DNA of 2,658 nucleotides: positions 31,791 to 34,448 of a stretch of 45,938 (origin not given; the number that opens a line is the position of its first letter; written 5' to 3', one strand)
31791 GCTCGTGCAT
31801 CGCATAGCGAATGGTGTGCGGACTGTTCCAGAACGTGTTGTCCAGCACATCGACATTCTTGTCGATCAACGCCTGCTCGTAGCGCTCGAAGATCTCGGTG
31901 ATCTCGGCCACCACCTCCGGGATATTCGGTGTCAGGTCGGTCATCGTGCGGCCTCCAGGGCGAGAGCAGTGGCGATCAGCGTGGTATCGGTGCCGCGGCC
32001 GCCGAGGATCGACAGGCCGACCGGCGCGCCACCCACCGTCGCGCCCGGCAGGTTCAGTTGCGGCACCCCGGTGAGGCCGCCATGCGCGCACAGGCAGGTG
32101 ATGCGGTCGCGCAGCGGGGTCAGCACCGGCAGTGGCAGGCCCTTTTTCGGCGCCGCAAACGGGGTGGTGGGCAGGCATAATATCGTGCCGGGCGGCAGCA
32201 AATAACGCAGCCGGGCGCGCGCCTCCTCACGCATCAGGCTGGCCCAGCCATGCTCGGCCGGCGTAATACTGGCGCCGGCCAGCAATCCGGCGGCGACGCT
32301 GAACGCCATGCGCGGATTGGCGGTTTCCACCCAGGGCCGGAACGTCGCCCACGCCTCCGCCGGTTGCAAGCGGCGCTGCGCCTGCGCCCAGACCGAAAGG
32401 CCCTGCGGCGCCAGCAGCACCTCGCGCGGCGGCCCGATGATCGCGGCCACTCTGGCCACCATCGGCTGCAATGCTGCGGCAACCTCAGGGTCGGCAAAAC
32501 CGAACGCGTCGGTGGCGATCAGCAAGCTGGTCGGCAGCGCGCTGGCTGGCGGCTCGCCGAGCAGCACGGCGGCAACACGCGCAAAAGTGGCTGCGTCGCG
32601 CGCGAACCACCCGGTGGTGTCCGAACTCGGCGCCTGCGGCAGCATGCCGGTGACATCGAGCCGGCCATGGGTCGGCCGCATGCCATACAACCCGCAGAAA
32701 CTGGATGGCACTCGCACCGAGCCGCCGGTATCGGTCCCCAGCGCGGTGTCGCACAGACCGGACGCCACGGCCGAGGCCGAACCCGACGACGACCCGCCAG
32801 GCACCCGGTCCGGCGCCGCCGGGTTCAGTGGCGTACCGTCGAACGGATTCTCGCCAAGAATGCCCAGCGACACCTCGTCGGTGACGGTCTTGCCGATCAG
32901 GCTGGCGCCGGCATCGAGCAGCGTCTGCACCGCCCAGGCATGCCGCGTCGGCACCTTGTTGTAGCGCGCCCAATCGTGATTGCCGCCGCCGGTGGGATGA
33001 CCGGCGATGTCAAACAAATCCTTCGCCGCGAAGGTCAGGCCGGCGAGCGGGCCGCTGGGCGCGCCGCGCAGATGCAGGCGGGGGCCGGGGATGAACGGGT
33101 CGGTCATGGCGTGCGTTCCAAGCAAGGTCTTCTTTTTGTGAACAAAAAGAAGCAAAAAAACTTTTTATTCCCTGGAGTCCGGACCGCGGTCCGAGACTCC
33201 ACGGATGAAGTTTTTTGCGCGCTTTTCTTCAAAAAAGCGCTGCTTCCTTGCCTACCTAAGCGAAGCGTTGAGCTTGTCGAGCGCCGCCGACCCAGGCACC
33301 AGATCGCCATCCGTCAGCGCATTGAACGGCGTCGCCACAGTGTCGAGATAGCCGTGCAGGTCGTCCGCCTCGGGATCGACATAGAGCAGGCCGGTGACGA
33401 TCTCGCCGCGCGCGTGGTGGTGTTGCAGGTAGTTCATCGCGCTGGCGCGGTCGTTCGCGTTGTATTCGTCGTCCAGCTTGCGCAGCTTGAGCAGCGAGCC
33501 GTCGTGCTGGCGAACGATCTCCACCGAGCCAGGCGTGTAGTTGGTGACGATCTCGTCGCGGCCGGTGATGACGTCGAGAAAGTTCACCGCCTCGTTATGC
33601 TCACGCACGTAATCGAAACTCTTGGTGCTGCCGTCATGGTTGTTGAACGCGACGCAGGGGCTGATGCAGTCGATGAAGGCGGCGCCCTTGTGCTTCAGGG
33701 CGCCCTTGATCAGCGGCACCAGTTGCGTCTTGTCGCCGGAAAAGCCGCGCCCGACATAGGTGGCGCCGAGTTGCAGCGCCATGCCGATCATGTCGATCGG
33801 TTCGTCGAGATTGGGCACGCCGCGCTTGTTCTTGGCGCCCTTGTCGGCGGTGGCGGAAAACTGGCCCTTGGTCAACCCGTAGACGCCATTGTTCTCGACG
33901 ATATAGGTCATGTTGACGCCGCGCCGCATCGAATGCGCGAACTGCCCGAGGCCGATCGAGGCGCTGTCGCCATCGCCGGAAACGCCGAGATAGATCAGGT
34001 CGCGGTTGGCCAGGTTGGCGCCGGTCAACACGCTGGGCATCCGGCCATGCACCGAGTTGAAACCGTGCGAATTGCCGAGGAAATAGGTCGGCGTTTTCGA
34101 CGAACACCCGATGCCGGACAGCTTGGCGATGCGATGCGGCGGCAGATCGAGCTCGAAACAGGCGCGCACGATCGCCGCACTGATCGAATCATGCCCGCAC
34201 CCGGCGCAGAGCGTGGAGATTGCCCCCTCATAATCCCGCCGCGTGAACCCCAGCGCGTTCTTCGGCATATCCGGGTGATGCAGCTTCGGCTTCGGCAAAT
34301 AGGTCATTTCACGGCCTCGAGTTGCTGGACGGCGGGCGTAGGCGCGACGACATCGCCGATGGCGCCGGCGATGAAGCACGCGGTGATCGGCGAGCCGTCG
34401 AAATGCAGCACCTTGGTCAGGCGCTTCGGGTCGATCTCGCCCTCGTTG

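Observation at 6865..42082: Family of ~130-bp AT-rich nested-palindrome (MITE/RIME-like) elements: four full and two half copies, all pressed against gene ends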

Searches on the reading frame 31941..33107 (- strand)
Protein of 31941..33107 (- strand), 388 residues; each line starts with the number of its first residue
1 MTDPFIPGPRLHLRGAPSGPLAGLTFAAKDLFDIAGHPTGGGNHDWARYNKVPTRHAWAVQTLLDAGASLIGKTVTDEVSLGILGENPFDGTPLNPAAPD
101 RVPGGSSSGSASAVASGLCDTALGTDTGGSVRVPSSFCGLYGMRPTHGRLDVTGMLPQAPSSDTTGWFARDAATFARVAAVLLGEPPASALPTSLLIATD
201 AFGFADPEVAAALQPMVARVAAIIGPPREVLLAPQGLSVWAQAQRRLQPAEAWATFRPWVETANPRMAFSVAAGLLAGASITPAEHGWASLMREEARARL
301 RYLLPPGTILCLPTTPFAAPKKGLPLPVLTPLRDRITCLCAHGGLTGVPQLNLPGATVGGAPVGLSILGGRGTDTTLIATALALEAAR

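Call 32: search_protein_families(library=pfam, proteins=[window:31941-33107:-])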
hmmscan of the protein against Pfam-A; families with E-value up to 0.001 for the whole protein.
window:31941-33107:- (388 aa): 1 family
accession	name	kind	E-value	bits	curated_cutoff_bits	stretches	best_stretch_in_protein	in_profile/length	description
PF01425.27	Amidase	-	3.6e-57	194.8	27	1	15-188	41-212/445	Amidase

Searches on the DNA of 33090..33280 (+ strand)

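Call 49: search_rna_families(source=window, start=33090, end=33280, threshold=evalue, max_evalue=10)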
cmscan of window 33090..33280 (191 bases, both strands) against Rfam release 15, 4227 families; matches with E-value up to 10: 16.
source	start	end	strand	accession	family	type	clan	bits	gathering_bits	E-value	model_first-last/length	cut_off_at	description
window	33161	33213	+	RF03193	mir-2941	Gene; miRNA;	-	18.6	60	0.058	1-82/82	no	mir-2941 microRNA precursor family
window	33128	33177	+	RF04331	Plastid-clpP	Cis-reg;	-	16.8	55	1.5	1-69/69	no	Plastid-clpP 5UTR RNA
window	33127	33154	-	RF04239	mir-4679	Gene; miRNA;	-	16.2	88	1.4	1-75/75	no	mir-4679 microRNA precursor family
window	33127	33154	+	RF04239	mir-4679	Gene; miRNA;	-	16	88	1.5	1-75/75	no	mir-4679 microRNA precursor family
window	33140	33227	-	RF04343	Plastid-psbA-2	Cis-reg;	CL00153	14.9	55.8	2.8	1-60/60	no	Plastid-psbA-2 3UTR RNA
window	33125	33217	+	RF02869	ncS025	Gene; sRNA;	-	14.4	46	2.2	1-85/85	no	Burkholderia sRNA 25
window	33158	33213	+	RF00870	mir-423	Gene; miRNA;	-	14.3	71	2.6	1-81/81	no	mir-423 microRNA precursor family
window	33144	33230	+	RF04343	Plastid-psbA-2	Cis-reg;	CL00153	14.3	55.8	4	1-60/60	no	Plastid-psbA-2 3UTR RNA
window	33174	33200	+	RF00895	mir-786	Gene; miRNA;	-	13.5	93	4.1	1-90/90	no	mir-786 microRNA precursor family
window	33168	33206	-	RF00719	mir-326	Gene; miRNA;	-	12.8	66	8.6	1-95/95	no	mir-326 microRNA precursor family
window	33127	33154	+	RF03193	mir-2941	Gene; miRNA;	-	12.7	60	3.4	1-82/82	no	mir-2941 microRNA precursor family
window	33167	33208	-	RF04157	MIR9486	Gene; miRNA;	-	12.7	100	6.5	1-119/119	no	MIR9486 microRNA precursor family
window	33153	33212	-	RF02869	ncS025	Gene; sRNA;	-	12.6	46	5.4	1-85/85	no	Burkholderia sRNA 25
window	33090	33160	-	RF02973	Enterococcus-1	Gene; sRNA;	-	11.9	71.4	4.1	1-98/152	3'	Enterococcus-1 RNA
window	33095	33245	+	RF02453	ncr952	Gene; sRNA;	-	9.9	100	6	1-143/143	no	Bacillus sRNA ncr952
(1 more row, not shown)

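Call 52: search_dna_similar(query=window:33108-33264:+, collection=plasmids, mode=distant, max_evalue=0.001, max_rows=40)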
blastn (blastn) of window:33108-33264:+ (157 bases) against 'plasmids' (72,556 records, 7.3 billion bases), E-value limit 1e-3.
No match.
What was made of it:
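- Tried and rejected: Plasmid BLAST with copy 4 gave no match, probably because of low-complexity masking (call 52).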

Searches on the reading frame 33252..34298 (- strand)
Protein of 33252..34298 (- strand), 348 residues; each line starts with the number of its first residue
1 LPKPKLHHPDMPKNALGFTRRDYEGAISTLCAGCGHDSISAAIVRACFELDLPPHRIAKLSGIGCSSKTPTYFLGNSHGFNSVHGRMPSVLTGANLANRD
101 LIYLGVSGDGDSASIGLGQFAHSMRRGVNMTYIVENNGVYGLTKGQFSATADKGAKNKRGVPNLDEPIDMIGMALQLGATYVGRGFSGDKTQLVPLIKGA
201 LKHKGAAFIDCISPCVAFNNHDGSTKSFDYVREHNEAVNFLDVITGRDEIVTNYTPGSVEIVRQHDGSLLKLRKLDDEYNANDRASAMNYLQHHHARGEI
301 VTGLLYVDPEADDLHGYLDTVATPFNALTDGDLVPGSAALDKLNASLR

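Call 32: search_protein_families(library=pfam, proteins=[window:33252-34298:-])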
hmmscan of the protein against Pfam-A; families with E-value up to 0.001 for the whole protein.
window:33252-34298:- (348 aa): 1 family
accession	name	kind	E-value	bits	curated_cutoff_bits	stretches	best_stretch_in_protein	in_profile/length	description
PF02775.26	TPP_enzyme_C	-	4.2e-22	79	21.9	1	63-211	2-151/151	Thiamine pyrophosphate enzyme, C-terminal TPP binding domain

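Call 89: find_related_loci(query=window:33252-34298:-, collection=metagenome_contigs, flank=6000)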
Query window:33252-34298:- (348 aa) in metagenome_contigs; peptide patterns used: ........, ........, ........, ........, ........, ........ (x = any residue, [..] = any of these).
600 stretches matched a pattern (row limit reached: there are more); 561 encode a relative of the query (tblastn E <= 1e-3); the best 80 are kept; 80 distinct loci.
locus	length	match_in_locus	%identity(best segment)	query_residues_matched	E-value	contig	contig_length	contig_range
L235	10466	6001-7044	78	1-348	0e+0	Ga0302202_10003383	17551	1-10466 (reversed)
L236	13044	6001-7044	79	1-348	0e+0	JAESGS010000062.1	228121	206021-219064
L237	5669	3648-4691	78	1-348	0e+0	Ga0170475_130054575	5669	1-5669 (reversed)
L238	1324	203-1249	79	1-348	0e+0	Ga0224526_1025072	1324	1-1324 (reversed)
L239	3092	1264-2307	78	1-348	0e+0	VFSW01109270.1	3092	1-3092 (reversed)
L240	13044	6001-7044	78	1-348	0e+0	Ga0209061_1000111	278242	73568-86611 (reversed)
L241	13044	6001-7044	78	1-348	0e+0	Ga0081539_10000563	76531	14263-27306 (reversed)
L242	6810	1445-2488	76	1-348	0e+0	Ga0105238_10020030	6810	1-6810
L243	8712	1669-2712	77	1-348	0e+0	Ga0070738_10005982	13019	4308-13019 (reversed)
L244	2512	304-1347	78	1-348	0e+0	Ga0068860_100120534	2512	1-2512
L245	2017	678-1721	77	1-348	0e+0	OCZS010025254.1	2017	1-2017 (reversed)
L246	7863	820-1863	76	1-348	0e+0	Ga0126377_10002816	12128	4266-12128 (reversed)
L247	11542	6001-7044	78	1-348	0e+0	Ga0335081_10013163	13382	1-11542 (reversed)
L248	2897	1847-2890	76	1-348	0e+0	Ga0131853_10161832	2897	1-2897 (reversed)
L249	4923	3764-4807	77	1-348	0e+0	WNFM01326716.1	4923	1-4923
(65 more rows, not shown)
